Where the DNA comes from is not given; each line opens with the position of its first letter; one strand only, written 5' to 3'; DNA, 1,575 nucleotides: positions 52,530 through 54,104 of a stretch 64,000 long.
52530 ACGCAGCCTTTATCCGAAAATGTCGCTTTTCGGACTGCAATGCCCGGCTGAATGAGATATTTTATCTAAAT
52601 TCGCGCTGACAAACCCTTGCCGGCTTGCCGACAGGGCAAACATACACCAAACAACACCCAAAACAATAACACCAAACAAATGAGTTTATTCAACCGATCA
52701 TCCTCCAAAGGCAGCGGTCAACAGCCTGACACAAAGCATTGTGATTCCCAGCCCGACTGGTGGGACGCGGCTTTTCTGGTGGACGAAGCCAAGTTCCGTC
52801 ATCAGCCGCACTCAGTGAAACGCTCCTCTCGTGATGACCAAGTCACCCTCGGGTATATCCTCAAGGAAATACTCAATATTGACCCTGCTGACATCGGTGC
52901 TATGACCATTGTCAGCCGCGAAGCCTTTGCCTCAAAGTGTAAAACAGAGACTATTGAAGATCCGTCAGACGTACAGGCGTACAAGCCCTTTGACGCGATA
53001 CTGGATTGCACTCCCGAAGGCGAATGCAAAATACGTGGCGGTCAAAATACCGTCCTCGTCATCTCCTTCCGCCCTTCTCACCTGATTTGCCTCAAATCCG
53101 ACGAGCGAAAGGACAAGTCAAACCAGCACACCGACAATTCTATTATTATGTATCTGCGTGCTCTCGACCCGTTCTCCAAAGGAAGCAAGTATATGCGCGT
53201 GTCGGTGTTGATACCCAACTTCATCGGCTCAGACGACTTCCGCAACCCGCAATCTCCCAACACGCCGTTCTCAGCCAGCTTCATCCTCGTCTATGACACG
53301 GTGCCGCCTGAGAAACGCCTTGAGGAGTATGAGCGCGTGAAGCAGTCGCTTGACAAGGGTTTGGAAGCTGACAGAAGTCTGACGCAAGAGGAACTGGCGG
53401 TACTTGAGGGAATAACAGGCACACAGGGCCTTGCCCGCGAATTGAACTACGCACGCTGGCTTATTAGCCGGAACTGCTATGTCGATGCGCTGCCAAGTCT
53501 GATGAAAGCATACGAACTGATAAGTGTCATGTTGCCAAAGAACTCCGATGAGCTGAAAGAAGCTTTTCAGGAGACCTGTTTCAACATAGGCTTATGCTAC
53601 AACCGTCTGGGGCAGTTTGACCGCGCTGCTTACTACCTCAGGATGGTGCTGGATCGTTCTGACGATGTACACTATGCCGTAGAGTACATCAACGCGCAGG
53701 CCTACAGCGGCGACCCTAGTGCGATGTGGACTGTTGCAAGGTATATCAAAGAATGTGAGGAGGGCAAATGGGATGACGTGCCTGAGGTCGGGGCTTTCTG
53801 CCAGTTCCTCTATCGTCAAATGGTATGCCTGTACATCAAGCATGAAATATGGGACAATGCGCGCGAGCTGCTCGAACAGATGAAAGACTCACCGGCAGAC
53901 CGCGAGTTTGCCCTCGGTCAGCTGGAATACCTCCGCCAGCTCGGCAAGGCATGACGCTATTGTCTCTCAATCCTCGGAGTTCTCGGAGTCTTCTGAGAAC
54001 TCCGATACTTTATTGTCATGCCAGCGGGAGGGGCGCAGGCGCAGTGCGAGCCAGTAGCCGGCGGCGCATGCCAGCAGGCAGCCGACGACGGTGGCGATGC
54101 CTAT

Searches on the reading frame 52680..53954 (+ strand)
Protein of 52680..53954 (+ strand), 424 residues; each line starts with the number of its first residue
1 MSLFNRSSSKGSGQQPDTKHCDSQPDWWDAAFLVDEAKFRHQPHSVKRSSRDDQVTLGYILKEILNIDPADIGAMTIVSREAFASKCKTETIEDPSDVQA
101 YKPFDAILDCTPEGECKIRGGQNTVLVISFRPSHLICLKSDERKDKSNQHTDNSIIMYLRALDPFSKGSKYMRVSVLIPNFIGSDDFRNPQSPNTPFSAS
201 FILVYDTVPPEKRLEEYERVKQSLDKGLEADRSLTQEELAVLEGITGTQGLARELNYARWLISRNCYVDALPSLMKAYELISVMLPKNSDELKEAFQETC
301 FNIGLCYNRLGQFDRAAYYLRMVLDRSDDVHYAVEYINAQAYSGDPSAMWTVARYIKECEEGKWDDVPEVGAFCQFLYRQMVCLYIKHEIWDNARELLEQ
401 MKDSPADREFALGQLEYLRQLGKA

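Call 93: search_protein_families(library=pfam, proteins=[window:52680-53954:+], max_evalue=0.001)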
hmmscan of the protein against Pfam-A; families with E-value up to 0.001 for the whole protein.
window:52680-53954:+ (424 aa): 2 families
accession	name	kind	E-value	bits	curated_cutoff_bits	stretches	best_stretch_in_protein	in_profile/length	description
PF13174.12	TPR_6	-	0.00025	21.9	26.3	0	301-326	4-29/33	Tetratricopeptide repeat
PF00515.34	TPR_1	-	0.00027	21.1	27.8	0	299-325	3-29/34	Tetratricopeptide repeat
